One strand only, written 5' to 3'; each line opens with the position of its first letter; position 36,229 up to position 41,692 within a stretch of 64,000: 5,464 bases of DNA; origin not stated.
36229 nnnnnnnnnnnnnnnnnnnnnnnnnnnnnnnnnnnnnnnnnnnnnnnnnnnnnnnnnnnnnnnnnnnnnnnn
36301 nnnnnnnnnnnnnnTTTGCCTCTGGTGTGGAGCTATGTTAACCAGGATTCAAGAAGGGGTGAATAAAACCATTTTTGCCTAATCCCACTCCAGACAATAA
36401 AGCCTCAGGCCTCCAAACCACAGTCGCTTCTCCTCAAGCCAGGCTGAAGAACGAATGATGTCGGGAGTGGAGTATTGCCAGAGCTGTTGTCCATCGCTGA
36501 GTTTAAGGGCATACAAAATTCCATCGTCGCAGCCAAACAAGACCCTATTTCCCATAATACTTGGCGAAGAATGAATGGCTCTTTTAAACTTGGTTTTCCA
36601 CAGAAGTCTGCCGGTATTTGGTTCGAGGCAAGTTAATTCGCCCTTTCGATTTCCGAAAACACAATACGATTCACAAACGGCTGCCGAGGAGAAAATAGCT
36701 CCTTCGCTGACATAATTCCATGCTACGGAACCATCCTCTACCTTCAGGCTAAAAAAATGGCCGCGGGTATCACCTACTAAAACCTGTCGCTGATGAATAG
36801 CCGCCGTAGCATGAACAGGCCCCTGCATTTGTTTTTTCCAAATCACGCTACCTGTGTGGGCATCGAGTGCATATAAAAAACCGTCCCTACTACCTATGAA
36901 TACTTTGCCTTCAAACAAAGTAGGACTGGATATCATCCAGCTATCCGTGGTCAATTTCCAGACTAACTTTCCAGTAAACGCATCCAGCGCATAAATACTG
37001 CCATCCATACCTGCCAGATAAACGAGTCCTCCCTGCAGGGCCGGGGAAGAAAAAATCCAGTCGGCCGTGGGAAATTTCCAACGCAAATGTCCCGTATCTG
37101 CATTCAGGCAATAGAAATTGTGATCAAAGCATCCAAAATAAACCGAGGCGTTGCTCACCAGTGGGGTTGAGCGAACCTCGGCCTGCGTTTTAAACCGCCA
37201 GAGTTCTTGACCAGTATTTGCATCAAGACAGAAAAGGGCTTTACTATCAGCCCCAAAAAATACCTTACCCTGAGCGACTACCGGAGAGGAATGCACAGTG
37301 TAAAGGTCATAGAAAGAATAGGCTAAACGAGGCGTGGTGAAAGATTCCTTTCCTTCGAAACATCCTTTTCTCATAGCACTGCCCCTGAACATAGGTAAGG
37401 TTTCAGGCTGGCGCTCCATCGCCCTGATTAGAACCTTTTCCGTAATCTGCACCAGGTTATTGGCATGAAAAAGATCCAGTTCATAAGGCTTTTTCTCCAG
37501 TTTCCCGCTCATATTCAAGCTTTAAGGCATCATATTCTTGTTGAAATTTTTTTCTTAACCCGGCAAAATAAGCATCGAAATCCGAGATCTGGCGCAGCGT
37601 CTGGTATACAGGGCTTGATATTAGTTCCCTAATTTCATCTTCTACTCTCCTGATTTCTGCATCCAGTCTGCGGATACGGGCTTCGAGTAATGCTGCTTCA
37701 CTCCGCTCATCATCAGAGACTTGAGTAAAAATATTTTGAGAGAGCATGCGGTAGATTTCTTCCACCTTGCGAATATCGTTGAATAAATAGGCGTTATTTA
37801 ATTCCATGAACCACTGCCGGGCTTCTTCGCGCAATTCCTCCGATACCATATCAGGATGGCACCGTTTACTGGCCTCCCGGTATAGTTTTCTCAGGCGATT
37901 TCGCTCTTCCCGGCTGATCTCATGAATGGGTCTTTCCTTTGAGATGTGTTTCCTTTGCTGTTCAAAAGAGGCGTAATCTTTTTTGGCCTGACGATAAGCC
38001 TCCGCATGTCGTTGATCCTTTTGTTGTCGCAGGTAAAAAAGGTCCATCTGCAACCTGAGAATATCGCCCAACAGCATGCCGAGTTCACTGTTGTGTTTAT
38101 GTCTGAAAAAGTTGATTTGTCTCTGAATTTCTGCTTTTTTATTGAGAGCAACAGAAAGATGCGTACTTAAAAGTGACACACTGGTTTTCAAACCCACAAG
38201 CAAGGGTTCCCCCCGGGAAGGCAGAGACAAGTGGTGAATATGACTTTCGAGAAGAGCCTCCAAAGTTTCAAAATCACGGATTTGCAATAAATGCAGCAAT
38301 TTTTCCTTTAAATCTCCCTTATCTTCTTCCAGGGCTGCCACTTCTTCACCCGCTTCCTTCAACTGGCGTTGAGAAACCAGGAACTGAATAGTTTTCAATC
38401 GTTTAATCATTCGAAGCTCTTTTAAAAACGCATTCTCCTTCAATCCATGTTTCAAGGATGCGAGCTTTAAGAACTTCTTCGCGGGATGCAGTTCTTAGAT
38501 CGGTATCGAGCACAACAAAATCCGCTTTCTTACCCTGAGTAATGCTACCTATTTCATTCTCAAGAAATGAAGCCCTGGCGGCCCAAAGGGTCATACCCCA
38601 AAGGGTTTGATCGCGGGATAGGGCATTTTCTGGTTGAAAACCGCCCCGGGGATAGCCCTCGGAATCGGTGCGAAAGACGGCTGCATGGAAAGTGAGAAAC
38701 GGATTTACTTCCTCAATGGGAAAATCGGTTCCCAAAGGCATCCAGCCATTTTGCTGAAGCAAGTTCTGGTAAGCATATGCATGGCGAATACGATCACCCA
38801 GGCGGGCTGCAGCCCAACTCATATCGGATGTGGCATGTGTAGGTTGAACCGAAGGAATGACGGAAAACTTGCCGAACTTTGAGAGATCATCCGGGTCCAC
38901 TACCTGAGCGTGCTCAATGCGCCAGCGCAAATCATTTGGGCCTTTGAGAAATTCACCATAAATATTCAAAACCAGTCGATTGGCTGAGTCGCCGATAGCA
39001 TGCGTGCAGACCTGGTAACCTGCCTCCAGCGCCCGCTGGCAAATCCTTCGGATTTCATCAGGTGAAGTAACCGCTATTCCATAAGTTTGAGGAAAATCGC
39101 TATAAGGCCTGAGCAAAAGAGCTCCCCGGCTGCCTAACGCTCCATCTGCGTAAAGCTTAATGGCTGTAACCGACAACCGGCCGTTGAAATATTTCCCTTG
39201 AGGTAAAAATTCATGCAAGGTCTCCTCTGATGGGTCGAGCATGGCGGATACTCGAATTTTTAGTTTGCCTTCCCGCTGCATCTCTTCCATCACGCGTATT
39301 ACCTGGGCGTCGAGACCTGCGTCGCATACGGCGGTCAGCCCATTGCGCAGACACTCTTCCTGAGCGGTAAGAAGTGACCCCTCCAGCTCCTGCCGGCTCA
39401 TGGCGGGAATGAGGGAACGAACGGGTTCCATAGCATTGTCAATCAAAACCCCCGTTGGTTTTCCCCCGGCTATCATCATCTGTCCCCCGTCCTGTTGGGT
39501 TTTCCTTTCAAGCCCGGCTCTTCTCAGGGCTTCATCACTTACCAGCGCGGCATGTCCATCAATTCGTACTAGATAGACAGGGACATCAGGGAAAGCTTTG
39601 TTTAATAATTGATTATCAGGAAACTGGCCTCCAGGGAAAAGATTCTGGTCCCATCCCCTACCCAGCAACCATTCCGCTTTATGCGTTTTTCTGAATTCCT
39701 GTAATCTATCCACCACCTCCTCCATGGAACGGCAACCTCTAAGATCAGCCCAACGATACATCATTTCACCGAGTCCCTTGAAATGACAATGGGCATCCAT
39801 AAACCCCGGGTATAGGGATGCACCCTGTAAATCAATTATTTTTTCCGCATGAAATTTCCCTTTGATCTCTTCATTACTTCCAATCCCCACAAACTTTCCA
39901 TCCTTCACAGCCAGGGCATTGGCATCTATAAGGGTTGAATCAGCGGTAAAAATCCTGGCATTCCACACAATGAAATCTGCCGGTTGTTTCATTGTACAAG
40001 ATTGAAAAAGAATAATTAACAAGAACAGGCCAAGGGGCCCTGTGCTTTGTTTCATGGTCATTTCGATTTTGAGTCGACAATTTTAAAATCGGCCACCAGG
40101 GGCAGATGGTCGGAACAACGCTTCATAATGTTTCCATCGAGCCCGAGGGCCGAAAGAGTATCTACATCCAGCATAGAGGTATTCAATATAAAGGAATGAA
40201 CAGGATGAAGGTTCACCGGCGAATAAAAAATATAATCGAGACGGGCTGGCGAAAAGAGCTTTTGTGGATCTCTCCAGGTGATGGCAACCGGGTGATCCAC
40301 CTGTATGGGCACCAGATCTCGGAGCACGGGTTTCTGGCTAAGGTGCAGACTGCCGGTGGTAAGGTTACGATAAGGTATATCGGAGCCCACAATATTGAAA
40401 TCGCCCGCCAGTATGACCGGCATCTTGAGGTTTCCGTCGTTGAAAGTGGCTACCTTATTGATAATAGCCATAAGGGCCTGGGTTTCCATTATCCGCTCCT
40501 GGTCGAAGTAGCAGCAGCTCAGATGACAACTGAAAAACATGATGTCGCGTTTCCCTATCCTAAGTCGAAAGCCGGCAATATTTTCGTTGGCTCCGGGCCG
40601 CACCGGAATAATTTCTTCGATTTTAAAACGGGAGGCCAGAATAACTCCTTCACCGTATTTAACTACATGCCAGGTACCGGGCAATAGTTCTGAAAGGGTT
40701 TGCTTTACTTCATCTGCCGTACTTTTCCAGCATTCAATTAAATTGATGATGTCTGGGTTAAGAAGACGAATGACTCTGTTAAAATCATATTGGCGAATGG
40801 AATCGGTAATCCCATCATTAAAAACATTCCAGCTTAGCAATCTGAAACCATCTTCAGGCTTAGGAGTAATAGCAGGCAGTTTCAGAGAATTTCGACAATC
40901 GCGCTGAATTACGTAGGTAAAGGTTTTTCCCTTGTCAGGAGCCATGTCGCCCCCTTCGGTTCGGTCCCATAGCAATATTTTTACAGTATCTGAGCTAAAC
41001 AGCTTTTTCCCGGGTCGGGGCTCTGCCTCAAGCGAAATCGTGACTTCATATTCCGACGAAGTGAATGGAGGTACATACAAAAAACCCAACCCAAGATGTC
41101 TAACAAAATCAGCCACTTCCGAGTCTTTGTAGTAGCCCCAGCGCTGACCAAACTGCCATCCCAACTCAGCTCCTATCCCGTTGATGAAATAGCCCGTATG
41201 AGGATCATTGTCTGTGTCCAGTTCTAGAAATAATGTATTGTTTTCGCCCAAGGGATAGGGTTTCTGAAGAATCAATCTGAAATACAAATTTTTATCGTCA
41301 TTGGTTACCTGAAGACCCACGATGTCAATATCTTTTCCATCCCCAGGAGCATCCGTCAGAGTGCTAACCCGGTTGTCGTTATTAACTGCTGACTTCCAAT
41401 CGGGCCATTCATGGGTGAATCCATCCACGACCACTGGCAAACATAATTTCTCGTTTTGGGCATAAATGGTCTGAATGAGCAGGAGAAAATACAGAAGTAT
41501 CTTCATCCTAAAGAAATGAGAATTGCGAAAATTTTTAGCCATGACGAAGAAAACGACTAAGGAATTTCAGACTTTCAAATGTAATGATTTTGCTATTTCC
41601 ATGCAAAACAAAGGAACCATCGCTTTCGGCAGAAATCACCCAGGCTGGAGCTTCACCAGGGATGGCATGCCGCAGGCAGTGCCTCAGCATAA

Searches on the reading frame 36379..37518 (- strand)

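Call 42: search_protein_families(library=pfam, proteins=[window:36379-37518:-], max_evalue=0.00001)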
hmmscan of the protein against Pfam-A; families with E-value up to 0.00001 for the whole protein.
window:36379-37518:- (379 aa): 7 families
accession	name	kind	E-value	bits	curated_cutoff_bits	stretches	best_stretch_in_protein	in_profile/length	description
PF13570.13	Beta-prop_ACSF4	-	2.1e-72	244.7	133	2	75-322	5-264/329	Beta-alanine-activating enzyme, beta-propeller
PF13360.13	PQQ_2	-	1.4e-50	172.6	27.6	3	136-271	6-146/233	Outer membrane protein assembly factor BamB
PF01011.28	PQQ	-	8e-19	68.2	26.7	0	73-114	47-88/595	Glucose/ethanol/alcohol dehydrogenase, beta-propeller domain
PF25292.1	Beta-prop_CGLA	-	1e-13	51.9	26.8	0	94-144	55-107/316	Lambda-carrageenase beta-propeller domain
PF25293.1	Beta-prop_EMC1_N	-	1.6e-08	35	34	0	205-313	33-149/219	EMC1 N-terminal beta-propeller domain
PF14435.11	SUKH-4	-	2.1e-08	34.9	25.5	0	270-307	66-103/179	SUKH-4 immunity protein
PF23414.1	Beta-prop_EML_2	-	7.3e-06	26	90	0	207-267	14-75/266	Echinoderm microtubule-associated protein second beta-propeller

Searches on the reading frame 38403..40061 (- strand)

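Call 42: search_protein_families(library=pfam, proteins=[window:38403-40061:-], max_evalue=0.00001)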
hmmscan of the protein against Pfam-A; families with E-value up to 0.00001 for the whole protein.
window:38403-40061:- (552 aa): 2 families
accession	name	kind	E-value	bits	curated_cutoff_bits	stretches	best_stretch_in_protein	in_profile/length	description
PF07969.17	Amidohydro_3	-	5.3e-92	310.2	29.7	1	74-546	1-472/472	Amidohydrolase family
PF01979.26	Amidohydro_1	-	2.9e-13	50.2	25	1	213-543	23-343/345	Amidohydrolase family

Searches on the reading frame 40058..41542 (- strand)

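Call 42: search_protein_families(library=pfam, proteins=[window:40058-41542:-], max_evalue=0.00001)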
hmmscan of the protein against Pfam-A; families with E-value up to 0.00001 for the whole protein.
window:40058-41542:- (494 aa): 1 family
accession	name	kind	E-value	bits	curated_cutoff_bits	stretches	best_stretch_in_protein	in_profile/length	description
PF03372.29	Exo_endo_phos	-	1.7e-17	64.4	24.5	1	236-479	1-225/225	Endonuclease/Exonuclease/phosphatase family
